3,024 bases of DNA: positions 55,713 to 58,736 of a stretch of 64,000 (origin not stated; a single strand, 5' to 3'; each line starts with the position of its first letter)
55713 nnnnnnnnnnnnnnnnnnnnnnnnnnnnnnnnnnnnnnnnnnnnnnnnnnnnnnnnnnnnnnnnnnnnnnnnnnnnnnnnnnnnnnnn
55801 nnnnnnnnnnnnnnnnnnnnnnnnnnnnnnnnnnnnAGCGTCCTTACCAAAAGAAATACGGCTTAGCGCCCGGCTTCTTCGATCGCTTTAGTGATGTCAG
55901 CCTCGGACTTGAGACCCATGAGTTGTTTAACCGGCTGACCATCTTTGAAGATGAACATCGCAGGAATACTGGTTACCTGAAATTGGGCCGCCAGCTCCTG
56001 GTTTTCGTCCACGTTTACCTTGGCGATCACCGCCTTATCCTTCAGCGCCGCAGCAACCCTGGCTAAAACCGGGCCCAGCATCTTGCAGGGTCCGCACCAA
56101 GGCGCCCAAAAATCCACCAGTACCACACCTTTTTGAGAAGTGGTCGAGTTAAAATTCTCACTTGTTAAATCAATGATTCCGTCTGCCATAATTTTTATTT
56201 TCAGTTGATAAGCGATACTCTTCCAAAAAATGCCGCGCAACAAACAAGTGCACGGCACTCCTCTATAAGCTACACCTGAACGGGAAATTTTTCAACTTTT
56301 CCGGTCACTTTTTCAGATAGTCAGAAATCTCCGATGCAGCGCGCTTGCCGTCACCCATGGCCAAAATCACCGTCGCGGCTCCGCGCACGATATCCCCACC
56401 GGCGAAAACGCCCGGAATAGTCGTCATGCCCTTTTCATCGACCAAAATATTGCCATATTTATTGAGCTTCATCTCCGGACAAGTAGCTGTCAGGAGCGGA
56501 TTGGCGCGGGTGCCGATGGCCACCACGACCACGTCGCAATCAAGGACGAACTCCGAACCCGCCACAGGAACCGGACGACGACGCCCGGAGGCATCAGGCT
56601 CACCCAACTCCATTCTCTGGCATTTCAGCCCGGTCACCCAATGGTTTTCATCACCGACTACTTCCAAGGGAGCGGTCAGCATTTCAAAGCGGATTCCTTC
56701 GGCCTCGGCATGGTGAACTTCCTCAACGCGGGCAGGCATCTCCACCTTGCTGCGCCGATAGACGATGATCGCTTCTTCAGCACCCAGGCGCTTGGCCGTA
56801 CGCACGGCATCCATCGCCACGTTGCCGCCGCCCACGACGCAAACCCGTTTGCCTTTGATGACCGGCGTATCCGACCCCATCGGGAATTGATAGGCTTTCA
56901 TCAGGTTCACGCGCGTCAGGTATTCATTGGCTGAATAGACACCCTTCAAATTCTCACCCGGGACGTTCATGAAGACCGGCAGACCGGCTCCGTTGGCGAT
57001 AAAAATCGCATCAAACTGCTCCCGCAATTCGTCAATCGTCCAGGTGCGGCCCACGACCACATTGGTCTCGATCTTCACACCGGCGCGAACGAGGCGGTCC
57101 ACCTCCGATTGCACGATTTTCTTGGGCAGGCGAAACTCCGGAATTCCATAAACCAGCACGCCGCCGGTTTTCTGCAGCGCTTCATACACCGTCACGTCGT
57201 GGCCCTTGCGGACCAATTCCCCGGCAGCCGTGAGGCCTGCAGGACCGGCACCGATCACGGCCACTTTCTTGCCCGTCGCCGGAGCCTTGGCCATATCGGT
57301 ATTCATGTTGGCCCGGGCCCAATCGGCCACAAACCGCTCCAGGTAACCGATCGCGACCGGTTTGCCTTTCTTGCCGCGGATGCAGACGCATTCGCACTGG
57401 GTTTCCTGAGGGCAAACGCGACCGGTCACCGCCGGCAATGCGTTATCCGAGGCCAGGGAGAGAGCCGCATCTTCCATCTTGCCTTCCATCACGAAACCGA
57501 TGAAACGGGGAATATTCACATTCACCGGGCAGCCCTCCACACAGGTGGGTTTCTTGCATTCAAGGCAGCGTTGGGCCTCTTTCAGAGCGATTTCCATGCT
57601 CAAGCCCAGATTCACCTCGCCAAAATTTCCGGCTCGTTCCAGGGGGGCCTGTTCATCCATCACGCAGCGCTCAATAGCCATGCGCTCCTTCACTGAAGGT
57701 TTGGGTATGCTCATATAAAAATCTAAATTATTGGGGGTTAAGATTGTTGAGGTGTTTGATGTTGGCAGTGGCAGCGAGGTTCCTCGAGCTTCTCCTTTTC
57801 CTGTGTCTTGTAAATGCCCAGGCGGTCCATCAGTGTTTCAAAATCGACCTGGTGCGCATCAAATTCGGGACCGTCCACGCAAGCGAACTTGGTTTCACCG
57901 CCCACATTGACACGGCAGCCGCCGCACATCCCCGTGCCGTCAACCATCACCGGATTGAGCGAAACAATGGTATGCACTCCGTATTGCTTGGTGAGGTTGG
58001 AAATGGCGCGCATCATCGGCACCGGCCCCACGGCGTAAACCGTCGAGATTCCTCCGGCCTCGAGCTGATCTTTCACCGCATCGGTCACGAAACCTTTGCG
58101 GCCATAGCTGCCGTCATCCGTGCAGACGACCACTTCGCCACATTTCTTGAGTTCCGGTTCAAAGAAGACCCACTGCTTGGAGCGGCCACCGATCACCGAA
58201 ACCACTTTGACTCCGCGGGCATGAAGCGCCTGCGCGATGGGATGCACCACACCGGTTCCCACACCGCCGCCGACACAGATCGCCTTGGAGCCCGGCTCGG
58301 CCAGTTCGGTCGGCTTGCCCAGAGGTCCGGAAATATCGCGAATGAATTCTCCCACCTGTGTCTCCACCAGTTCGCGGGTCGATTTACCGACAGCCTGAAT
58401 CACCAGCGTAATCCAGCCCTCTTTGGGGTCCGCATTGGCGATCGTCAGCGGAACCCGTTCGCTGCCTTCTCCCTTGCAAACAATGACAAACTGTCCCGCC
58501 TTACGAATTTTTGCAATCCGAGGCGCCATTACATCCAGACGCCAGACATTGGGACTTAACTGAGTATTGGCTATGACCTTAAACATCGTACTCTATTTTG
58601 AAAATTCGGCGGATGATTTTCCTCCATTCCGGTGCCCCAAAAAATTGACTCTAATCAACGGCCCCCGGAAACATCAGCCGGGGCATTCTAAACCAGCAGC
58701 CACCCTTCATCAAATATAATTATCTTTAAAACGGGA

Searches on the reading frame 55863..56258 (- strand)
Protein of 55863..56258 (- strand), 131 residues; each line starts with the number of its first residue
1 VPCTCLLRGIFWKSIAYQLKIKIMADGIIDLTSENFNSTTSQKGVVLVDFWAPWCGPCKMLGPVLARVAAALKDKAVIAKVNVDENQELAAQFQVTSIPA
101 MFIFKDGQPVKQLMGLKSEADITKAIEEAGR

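Call 67: search_protein_families(library=pfam, proteins=[window:55863-56258:-], max_evalue=0.001)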
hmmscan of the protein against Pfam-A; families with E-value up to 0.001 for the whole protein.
window:55863-56258:- (131 aa): 8 families
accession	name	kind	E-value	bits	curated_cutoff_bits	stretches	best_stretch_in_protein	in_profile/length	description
PF00085.26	Thioredoxin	-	1.5e-31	108.9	23.5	1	29-127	3-102/103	Thioredoxin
PF13098.12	Thioredoxin_2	-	6.4e-09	36.5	27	1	42-125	4-103/104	Thioredoxin-like domain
PF13905.12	Thioredoxin_8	-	4.1e-07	30.7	27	1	45-88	3-48/94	Thioredoxin-like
PF04756.19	OST3_OST6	-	3.5e-06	27.1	27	1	26-106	11-104/294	OST3 / OST6 family, transporter family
PF14595.12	Thioredoxin_9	-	6.7e-06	26.5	25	1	40-107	38-107/129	Thioredoxin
PF00578.27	AhpC-TSA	-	5.3e-05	23.6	26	1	37-117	19-101/124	AhpC/TSA family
PF13899.12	Thioredoxin_7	-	6.4e-05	23.4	27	1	39-105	13-82/83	Thioredoxin-like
PF07449.17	HyaE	-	0.00074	20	22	1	65-118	53-104/108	Hydrogenase-1 expression protein HyaE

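Call 98: find_encoding_contigs(protein=window:55866-56189:-, flank=10000, max_places=8)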
Protein seq(108 aa) (108 aa): no gene with exactly this product is on record in the collection.

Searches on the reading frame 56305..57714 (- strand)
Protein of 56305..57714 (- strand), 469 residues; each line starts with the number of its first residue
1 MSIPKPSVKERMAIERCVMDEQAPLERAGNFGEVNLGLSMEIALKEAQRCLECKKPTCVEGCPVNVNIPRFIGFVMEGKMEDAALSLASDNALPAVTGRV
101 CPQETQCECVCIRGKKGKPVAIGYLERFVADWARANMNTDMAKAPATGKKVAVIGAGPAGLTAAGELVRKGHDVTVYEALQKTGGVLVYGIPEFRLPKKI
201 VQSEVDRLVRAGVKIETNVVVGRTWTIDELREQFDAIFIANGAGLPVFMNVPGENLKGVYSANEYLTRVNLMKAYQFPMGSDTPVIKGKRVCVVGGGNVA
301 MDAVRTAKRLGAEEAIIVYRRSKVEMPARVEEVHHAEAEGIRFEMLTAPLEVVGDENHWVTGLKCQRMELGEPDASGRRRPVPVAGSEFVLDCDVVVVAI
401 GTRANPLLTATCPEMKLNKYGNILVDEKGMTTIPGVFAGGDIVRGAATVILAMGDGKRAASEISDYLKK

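Call 67: search_protein_families(library=pfam, proteins=[window:56305-57714:-], max_evalue=0.001)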
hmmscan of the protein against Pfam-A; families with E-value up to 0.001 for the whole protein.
window:56305-57714:- (469 aa): 18 families
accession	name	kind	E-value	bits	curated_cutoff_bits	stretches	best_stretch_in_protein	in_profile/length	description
PF14691.11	Fer4_20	-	1.3e-39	134.9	25.8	1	28-136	2-111/113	Dihydroprymidine dehydrogenase domain II, 4Fe-4S cluster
PF07992.20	Pyr_redox_2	-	8e-39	134.2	26.1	1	149-456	1-291/291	Pyridine nucleotide-disulphide oxidoreductase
PF00070.33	Pyr_redox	-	7.5e-10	39.6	22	1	290-364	1-78/82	Pyridine nucleotide-disulphide oxidoreductase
PF13738.12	Pyr_redox_3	-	1.1e-09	38.4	30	0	143-179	159-195/305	Pyridine nucleotide-disulphide oxidoreductase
PF01266.30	DAO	-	3.6e-08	33.7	27.9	1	150-179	1-30/353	FAD dependent oxidoreductase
PF01262.27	AlaDh_PNT_C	-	2.1e-07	31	23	1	282-324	22-64/214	Alanine dehydrogenase/PNT, C-terminal domain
PF13450.12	NAD_binding_8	-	3.8e-07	30.7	21.9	1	153-185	1-33/68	NAD(P)-binding Rossmann-like domain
PF13241.12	NAD_binding_7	-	2.5e-06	28.5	22.1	0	286-320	5-39/104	Putative NAD(P)-binding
PF00890.30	FAD_binding_2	-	2.9e-06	27.2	20.4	1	151-189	2-40/414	FAD binding domain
PF03486.20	HI0933_like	-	1.1e-05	25.5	50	1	150-184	2-36/244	HI0933-like protein Rossmann domain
PF02826.25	2-Hacid_dh_C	-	6.1e-05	22.9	25.1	0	283-330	31-77/178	D-isomer specific 2-hydroxyacid dehydrogenase, NAD binding domain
PF01494.25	FAD_binding_3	-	6.5e-05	22.8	22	1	150-183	3-36/349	FAD binding domain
PF01593.30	Amino_oxidase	-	9.4e-05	22.3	19.8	1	159-185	2-28/443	Flavin containing amine oxidoreductase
PF01946.23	Thi4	-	0.00014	21.6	26.2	1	150-210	19-78/235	Thi4 family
PF12831.13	FAD_oxidored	-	0.00019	21.3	27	1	151-191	2-42/416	FAD dependent oxidoreductase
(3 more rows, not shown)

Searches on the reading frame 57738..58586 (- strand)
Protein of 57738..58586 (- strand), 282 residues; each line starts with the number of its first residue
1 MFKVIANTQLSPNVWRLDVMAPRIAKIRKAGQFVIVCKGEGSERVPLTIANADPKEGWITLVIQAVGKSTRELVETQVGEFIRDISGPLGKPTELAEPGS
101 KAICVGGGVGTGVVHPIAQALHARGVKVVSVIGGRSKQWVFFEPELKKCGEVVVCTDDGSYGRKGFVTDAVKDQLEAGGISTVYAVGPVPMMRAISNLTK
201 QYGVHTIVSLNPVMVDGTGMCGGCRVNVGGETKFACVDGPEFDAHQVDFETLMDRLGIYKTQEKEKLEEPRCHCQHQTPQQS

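Call 50: find_encoding_contigs(protein=window:57738-58586:-, flank=8000, max_places=8)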
Protein window:57738-58586:- (282 aa): no gene with exactly this product is on record in the collection.

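Call 67: search_protein_families(library=pfam, proteins=[window:57738-58586:-], max_evalue=0.001)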
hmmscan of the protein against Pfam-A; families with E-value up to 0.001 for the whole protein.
window:57738-58586:- (282 aa): 2 families
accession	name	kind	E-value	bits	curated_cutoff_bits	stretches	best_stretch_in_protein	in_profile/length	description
PF10418.14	DHODB_Fe-S_bind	-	9e-14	51.4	23.9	1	212-248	2-41/41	Iron-sulfur cluster binding domain of dihydroorotate dehydrogenase B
PF00175.26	NAD_binding_1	-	4.7e-05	24.4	22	1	105-196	2-108/109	Oxidoreductase NAD-binding domain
